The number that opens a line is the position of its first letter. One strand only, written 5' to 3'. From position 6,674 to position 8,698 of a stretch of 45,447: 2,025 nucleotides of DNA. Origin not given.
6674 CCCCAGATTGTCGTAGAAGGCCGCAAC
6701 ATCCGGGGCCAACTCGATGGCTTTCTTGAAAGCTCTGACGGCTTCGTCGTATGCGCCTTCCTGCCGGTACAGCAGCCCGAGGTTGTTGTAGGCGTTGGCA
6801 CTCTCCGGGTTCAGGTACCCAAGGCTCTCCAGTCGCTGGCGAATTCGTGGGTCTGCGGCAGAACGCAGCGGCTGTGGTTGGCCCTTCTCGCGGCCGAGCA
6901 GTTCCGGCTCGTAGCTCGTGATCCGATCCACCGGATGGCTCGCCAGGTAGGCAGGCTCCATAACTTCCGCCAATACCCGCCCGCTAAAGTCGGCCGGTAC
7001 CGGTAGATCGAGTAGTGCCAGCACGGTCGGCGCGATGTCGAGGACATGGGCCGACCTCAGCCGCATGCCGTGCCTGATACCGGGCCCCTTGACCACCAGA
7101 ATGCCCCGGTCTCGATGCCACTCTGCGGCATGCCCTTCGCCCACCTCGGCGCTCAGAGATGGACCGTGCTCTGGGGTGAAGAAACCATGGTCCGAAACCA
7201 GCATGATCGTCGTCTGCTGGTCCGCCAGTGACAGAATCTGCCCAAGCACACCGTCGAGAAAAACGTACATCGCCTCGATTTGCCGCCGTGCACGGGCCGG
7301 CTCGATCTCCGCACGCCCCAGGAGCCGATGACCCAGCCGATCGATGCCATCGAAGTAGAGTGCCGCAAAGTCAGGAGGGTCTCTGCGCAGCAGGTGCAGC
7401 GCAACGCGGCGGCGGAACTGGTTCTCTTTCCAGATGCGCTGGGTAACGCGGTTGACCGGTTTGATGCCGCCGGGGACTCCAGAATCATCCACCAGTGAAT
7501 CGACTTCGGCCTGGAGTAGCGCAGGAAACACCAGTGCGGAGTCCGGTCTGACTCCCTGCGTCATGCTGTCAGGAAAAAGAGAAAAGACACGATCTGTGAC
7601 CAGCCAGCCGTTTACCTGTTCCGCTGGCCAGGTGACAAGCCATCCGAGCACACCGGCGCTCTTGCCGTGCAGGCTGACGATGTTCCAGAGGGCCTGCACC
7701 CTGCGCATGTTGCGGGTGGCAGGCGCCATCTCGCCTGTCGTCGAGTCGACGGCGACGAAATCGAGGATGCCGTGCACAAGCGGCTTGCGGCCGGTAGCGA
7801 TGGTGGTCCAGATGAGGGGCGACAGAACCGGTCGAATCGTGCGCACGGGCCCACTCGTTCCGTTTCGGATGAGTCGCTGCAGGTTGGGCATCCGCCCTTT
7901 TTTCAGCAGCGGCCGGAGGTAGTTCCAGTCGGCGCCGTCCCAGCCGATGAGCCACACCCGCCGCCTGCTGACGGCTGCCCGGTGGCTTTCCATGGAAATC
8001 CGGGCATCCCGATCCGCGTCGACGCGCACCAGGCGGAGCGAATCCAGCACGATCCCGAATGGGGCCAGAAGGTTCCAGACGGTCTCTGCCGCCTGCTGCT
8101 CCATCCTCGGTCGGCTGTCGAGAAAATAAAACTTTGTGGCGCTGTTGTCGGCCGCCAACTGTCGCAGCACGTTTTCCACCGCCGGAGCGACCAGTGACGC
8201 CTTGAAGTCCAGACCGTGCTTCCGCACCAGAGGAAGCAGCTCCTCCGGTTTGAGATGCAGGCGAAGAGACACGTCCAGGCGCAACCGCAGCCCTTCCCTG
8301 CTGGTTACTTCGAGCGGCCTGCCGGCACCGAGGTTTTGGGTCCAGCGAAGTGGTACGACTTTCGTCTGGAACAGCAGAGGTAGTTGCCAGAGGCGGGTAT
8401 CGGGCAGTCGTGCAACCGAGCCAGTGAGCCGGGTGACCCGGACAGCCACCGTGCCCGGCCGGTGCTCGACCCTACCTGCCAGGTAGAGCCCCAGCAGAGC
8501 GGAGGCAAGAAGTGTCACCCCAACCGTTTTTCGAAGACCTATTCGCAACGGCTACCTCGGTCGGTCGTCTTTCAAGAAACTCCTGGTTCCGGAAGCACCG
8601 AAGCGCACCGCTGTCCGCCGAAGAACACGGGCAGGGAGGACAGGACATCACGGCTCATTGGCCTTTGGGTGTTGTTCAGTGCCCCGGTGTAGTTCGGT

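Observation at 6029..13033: Three NPP-type phosphodiesterase paralogs in 7 kb, one fused to SPFH and TPR domains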

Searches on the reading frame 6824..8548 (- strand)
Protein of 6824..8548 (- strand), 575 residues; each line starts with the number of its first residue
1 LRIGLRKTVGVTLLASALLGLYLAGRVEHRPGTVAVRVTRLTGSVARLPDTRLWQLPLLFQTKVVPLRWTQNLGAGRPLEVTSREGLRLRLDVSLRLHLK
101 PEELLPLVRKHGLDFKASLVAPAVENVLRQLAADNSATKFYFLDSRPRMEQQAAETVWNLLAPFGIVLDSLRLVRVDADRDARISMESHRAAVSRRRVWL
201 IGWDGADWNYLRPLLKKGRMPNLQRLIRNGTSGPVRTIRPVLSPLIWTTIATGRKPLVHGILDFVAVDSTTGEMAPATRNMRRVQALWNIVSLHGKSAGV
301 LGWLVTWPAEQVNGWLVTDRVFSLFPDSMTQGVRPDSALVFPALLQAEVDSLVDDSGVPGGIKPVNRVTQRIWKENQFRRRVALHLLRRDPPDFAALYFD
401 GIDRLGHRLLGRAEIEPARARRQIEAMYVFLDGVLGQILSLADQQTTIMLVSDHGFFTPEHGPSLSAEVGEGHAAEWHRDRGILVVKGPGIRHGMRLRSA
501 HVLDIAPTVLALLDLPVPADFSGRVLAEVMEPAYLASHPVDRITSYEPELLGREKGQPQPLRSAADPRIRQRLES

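Call 13: find_homologous_proteins(query=window:6824-8548:-, max_evalue=0.00001)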
Query window:6824-8548:- (575 aa): 589 proteins with E <= 0.00001 among 8000 candidates; the best 120 are listed.
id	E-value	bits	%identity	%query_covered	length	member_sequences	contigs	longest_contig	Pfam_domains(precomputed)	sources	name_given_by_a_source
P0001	0.0e+0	1259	100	98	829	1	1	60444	PF13431.13,PF23914.2,PF16068.11,PF13414.13,PF01145.32,PF13176.13,PF12569.15,PF13428.13,PF13374.13,PF14559.13,PF24575.2,PF13371.13,PF00515.35,PF12895.14,PF13424.13,PF21033.5,PF13432.13,PF13429.13,PF13181.13,PF01663.28,PF07719.24,PF13174.13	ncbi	-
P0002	7.6e-124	433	59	58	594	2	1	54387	PF10602.16,PF16068.11,PF13414.13,PF21545.4,PF12569.15,PF13374.13,PF07721.21,PF24575.2,PF00515.35,PF13424.13,PF13429.13,PF01663.28,PF07719.24,PF13174.13,PF13431.13,PF23914.2,PF13176.13,PF24885.2,PF13428.13,PF14559.13,PF13371.13,PF17874.8,PF12895.14,PF21033.5,PF13432.13,PF13181.13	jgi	jgi:tetratricopeptide (TPR) repeat protein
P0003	1.0e-85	307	40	67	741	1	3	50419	PF25063.1,PF13431.13,PF23914.2,PF13414.13,PF13176.13,PF13428.13,PF13374.13,PF07721.21,PF14559.13,PF24575.2,PF13371.13,PF00515.35,PF12895.14,PF13424.13,PF21033.5,PF13432.13,PF13181.13,PF01663.28,PF07719.24,PF13174.13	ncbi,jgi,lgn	-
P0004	1.9e-83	299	36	90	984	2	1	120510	PF13431.13,PF23914.2,PF13414.13,PF13176.13,PF13428.13,PF13374.13,PF07721.21,PF14559.13,PF24575.2,PF13371.13,PF00515.35,PF13424.13,PF21033.5,PF13432.13,PF13429.13,PF13181.13,PF01663.28,PF14561.13,PF07719.24,PF13174.13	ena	-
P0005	1.8e-82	296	41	61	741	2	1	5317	PF13431.13,PF23914.2,PF16068.11,PF13414.13,PF13176.13,PF13428.13,PF13374.13,PF07721.21,PF14559.13,PF24575.2,PF13371.13,PF00515.35,PF13424.13,PF21033.5,PF13432.13,PF13181.13,PF01663.28,PF07719.24,PF13174.13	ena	-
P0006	7.9e-75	271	41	59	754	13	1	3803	PF13414.13,PF00884.29,PF24575.2,PF00515.35,PF13424.13,PF13429.13,PF01663.28,PF14561.13,PF07719.24,PF13174.13,PF20308.5,PF25063.1,PF13431.13,PF23914.2,PF25062.2,PF25058.2,PF13176.13,PF13428.13,PF14559.13,PF13371.13,PF12895.14,PF21033.5,PF13432.13,PF13181.13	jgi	jgi:predicted AlkP superfamily phosphohydrolase/phosphomutase/tetratricopeptide (TPR) repeat protein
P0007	2.2e-72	263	36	81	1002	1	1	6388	PF09976.16,PF13414.13,PF13374.13,PF07721.21,PF24575.2,PF00515.35,PF13424.13,PF13429.13,PF01663.28,PF14561.13,PF07719.24,PF13174.13,PF20308.5,PF25063.1,PF13431.13,PF23914.2,PF01145.32,PF13176.13,PF13428.13,PF25064.2,PF14559.13,PF13371.13,PF12895.14,PF21033.5,PF13432.13,PF13181.13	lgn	-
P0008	4.5e-72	262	35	83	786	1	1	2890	PF25063.1,PF13431.13,PF13414.13,PF01145.32,PF13176.13,PF13428.13,PF13374.13,PF14559.13,PF13371.13,PF00515.35,PF13424.13,PF13432.13,PF13181.13,PF01663.28,PF07719.24,PF13174.13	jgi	jgi:Tfp pilus assembly protein PilF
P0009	7.6e-72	261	37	81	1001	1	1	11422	PF03704.24,PF09976.16,PF13414.13,PF13374.13,PF07721.21,PF24575.2,PF00515.35,PF13424.13,PF13429.13,PF01663.28,PF14561.13,PF07719.24,PF13174.13,PF25063.1,PF13431.13,PF23914.2,PF01145.32,PF13176.13,PF13428.13,PF25064.2,PF14559.13,PF13371.13,PF17874.8,PF12895.14,PF21033.5,PF13432.13,PF13181.13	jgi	-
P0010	1.6e-71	260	35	81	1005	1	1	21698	PF03704.24,PF09976.16,PF13414.13,PF00884.29,PF13374.13,PF07721.21,PF24575.2,PF00515.35,PF13424.13,PF01663.28,PF14561.13,PF07719.24,PF13174.13,PF13431.13,PF23914.2,PF25058.2,PF13176.13,PF13428.13,PF25064.2,PF14559.13,PF13371.13,PF12895.14,PF21033.5,PF13432.13,PF13181.13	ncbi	-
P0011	2.4e-71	259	38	64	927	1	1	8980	PF25063.1,PF13431.13,PF23914.2,PF13414.13,PF13176.13,PF13428.13,PF13374.13,PF14559.13,PF24575.2,PF13371.13,PF00515.35,PF12895.14,PF13424.13,PF21033.5,PF13432.13,PF13429.13,PF13181.13,PF01663.28,PF07719.24,PF13174.13,PF20308.5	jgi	jgi:tetratricopeptide (TPR) repeat protein/predicted AlkP superfamily pyrophosphatase or phosphodies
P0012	2.6e-71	259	35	85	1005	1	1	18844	PF09976.16,PF25060.1,PF13414.13,PF13374.13,PF07721.21,PF24575.2,PF00515.35,PF13424.13,PF13429.13,PF01663.28,PF14561.13,PF07719.24,PF13174.13,PF13431.13,PF23914.2,PF25058.2,PF01145.32,PF13176.13,PF13428.13,PF25064.2,PF14559.13,PF13371.13,PF12895.14,PF21033.5,PF13432.13,PF13181.13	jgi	jgi:Tfp pilus assembly protein PilF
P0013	2.9e-71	259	33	86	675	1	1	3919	PF01145.32,PF01663.28,PF00884.29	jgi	jgi:predicted AlkP superfamily phosphohydrolase/phosphomutase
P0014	3.6e-71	259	38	66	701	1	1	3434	PF13431.13,PF13414.13,PF13428.13,PF13374.13,PF14559.13,PF24575.2,PF13371.13,PF00515.35,PF13424.13,PF13432.13,PF13181.13,PF01663.28,PF07719.24,PF13174.13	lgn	-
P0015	1.4e-70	257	35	81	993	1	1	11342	PF13431.13,PF23914.2,PF13414.13,PF13176.13,PF13428.13,PF25064.2,PF13374.13,PF07721.21,PF14559.13,PF24575.2,PF13371.13,PF17874.8,PF00515.35,PF12895.14,PF13424.13,PF21033.5,PF13432.13,PF13429.13,PF13181.13,PF01663.28,PF07719.24,PF13174.13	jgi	jgi:tetratricopeptide (TPR) repeat protein/predicted AlkP superfamily pyrophosphatase or phosphodies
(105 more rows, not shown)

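Call 14: find_encoding_contigs(protein=P0001, flank=10000, max_places=3)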
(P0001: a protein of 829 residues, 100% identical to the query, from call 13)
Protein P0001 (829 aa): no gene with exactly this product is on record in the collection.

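Call 45: find_encoding_contigs(protein=P0002, flank=10000, max_places=3)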
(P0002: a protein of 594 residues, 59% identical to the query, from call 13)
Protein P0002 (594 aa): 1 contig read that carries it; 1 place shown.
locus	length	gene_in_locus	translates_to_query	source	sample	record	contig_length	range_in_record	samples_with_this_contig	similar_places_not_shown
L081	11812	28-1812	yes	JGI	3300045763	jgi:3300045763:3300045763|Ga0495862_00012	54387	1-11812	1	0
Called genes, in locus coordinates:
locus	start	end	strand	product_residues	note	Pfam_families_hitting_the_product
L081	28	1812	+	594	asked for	PF01663:Phosphodiest, PF00515:TPR_1, PF13414:TPR_11, PF13424:TPR_12, PF13424:TPR_12, PF13414:TPR_11, PF23914:TPR_CcmH_CycH, PF00515:TPR_1, +41 more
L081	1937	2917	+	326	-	PF00480:ROK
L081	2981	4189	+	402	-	PF12802:MarR_2 (weak), PF13412:HTH_24 (weak), PF00480:ROK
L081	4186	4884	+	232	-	PF03932:CutC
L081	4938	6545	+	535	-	PF13623:SurA_N_2 (faint), PF13624:SurA_N_3 (weak), PF13145:Rotamase_2, PF13616:Rotamase_3, PF00639:Rotamase, PF13145:Rotamase_2, PF13616:Rotamase_3, PF00639:Rotamase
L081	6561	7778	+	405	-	PF01041:DegT_DnrJ_EryC1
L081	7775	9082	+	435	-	PF04734:Ceramidase_alk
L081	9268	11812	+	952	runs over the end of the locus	PF13620:CarboxypepD_reg, PF13715:CarbopepD_reg_2, PF07715:Plug, PF00593:TonB_dep_Rec_b-barrel, PF25183:OMP_b-brl_4 (weak)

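Call 96: list_cluster_members(proteins=[P0001, P0121, P0241])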
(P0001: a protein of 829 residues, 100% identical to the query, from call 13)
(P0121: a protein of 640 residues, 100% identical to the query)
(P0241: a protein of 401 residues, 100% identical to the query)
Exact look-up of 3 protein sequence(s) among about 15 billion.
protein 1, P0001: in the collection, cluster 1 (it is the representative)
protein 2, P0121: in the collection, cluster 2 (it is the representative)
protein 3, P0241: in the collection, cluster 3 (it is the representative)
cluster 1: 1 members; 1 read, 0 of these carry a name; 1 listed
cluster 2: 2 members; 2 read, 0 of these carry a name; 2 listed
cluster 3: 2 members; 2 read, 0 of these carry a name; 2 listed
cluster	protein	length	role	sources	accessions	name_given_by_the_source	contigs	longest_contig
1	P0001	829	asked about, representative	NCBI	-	-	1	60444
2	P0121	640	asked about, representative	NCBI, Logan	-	-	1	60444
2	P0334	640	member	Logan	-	-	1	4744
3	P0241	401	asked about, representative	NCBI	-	-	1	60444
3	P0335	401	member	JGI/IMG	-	-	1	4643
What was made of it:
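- Tried and rejected: Exact-sequence look-up of gene 1's product found no contig, and cluster look-ups gave no organism name (calls 14, 96).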

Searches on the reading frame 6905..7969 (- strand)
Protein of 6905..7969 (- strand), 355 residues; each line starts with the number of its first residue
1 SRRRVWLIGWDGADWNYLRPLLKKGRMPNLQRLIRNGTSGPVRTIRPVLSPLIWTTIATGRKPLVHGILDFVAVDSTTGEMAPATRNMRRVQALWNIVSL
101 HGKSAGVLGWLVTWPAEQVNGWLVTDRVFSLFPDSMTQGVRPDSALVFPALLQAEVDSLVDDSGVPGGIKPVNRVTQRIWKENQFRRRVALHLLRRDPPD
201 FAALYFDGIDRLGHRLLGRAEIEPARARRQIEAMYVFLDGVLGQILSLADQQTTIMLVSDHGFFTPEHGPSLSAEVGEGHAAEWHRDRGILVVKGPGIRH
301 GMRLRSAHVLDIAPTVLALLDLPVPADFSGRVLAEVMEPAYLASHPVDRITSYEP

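Call 61: search_solved_structures(query=A4, max_evalue=0.01, show_alignments=2)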
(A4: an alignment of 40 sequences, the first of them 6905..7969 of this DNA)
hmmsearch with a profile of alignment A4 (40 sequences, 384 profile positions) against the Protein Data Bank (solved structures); distinct sequences matched with E-value up to 0.01: 78 (the best 60 are shown).
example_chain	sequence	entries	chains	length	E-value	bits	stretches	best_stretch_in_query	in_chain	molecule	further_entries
3t02_A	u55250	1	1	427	2.1e-11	46.7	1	6-108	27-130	phosphonoacetate hydrolase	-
3szy_A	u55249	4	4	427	2.4e-11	46.5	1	6-108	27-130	phosphonoacetate hydrolase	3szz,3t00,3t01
2gsn_A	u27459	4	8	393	2.8e-09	39.6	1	5-79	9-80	phosphodiesterase-nucleotide pyrophosphatase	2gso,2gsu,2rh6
7mw8_D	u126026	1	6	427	3.8e-09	39.2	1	5-79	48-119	Phosphodiesterase-nucleotide pyrophosphatase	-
7n1s_A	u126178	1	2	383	1.4e-08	37.3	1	5-79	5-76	Phosphodiesterase-nucleotide pyrophosphatase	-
5gz4_A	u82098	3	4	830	2.6e-08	36.5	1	26-110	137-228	Snake venom phosphodiesterase (PDE) | Venom phosphodiesterase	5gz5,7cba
5tcd_A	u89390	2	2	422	7.3e-08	35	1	2-84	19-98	Ectonucleotide pyrophosphatase/phosphodiesterase family member 7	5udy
7stt_A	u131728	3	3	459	2.2e-07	33.5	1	25-111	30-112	N-acetylgalactosamine-6-sulfatase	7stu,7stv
6g5z_A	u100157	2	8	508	3e-07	33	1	220-351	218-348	Choline-sulfatase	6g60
6fny_A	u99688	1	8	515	3e-07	33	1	220-351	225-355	Choline-sulfatase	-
7pth_A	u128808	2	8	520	3.1e-07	33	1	220-351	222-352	Choline sulfatase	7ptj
7knf_A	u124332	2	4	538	1.6e-06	30.6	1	239-369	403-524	2,3-bisphosphoglycerate-independent phosphoglycerate mutase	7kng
5kgn_A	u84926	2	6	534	2e-06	30.3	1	239-368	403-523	2,3-bisphosphoglycerate-independent phosphoglycerate mutase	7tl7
5kgl_A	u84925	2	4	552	2.1e-06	30.2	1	239-368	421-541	2,3-bisphosphoglycerate-independent phosphoglycerate mutase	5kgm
5vpu_A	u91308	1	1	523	3.4e-06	29.5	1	256-363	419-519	2,3-bisphosphoglycerate-independent phosphoglycerate mutase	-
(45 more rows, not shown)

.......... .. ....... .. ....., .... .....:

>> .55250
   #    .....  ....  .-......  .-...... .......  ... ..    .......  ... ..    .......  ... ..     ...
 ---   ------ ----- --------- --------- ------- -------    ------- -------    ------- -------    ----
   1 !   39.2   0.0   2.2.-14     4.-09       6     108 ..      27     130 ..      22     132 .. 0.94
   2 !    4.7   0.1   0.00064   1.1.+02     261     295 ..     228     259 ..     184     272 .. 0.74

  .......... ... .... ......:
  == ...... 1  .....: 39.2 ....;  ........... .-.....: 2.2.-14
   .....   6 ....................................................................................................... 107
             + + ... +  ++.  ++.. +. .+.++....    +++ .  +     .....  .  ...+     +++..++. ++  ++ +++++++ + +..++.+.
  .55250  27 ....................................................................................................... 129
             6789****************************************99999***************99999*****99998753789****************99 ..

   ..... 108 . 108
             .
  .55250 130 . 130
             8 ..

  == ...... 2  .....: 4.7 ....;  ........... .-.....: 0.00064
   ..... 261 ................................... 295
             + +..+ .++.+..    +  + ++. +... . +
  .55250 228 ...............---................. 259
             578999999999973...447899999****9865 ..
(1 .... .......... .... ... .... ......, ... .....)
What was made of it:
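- On NPP / Phosphodiest (PF01663) clade - gene 1: In the profile alignment to PhnA, 'HGivdF' aligns with 'HGICGN', so Phe264 takes the place of the Asn (call 61).
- Closest known: Bacterial NPP. Different: The Asn after the HGI motif aligns with Phe (call 61).
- Closest known: PafA. Same: PhnA is the best PDB sequence match (2e-11, call 61).
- Ser243 aligns with the catalytic Thr of PhnA (call 61). The Asn that contacts the phosphoryl group in NPP and PhnA aligns with Phe here (call 61), so the chemistry could differ from that of classical NPPs.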
